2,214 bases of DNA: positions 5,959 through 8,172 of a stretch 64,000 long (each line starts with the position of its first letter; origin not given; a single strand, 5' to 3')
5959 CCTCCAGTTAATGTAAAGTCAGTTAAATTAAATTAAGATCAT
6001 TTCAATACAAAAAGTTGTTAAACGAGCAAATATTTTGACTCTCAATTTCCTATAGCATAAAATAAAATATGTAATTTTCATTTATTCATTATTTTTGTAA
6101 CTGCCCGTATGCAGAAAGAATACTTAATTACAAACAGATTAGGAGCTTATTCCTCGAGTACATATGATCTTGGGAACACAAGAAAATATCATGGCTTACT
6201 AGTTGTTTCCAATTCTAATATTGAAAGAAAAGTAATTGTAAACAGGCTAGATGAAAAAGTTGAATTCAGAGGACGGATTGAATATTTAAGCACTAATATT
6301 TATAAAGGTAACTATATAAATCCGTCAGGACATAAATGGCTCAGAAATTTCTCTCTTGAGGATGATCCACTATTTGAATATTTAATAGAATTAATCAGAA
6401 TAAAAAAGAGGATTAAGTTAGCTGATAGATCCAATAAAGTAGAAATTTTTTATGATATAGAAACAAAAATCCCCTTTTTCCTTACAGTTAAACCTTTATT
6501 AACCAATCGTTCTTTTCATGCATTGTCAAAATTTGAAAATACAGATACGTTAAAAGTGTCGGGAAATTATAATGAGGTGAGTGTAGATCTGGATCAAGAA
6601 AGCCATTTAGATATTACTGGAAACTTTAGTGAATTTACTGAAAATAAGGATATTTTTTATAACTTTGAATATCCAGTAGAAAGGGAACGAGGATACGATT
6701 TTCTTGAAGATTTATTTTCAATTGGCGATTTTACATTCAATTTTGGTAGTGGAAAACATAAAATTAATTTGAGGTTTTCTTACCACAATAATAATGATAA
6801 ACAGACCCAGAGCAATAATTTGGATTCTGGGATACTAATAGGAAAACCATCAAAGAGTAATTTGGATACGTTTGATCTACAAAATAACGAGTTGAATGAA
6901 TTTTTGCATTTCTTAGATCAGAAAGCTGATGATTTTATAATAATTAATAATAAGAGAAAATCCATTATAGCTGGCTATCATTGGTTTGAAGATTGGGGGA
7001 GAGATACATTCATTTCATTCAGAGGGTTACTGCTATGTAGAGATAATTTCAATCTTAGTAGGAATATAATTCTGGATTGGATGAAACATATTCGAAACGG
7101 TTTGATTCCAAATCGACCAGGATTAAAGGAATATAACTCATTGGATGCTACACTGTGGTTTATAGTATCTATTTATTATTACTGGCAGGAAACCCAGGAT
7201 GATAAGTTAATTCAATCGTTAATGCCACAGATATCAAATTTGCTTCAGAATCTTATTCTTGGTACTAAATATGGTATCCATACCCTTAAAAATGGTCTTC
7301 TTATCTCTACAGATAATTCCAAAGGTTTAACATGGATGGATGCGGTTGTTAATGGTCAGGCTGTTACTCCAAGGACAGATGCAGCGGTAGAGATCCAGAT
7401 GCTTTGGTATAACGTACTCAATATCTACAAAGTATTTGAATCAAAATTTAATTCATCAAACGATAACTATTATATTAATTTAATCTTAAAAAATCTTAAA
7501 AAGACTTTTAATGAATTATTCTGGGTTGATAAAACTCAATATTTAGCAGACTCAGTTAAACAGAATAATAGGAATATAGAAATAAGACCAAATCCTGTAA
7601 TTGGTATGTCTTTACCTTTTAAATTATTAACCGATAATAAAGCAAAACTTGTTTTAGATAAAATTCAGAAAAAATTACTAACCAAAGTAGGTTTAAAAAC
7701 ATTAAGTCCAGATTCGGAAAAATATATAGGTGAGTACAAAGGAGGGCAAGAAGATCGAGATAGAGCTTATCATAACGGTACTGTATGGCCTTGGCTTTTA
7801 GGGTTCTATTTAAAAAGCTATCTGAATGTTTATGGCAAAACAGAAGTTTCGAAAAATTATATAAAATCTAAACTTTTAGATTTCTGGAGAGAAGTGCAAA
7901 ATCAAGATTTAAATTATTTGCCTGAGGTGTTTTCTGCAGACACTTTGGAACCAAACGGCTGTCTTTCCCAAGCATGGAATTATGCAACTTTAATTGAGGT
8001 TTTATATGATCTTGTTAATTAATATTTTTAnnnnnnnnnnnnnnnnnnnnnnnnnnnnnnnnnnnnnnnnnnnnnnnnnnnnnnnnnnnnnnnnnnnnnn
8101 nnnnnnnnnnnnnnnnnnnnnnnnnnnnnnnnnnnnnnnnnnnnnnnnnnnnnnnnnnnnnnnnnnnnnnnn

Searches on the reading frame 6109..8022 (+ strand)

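Call 19: search_protein_families(library=pfam, proteins=[window:6109-8022:+], max_evalue=0.001)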
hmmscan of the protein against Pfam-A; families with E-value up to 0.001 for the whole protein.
window:6109-8022:+ (637 aa): 4 families
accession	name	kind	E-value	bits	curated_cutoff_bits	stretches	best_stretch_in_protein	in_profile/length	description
PF06202.20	GDE_C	-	2.6e-105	352.8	21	1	274-630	4-367/367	Amylo-alpha-1,6-glucosidase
PF12439.13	GDE_N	-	2e-51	175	27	1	3-218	1-218/219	Glycogen debranching enzyme N terminal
PF12899.13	Glyco_hydro_100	-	0.00011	21.5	23.6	0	344-477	113-235/435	Alkaline and neutral invertase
PF17167.11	Glyco_hydro_94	-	0.00059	19.1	27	1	336-539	114-316/420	Glycosyl hydrolase 94 superfamily, catalytic domain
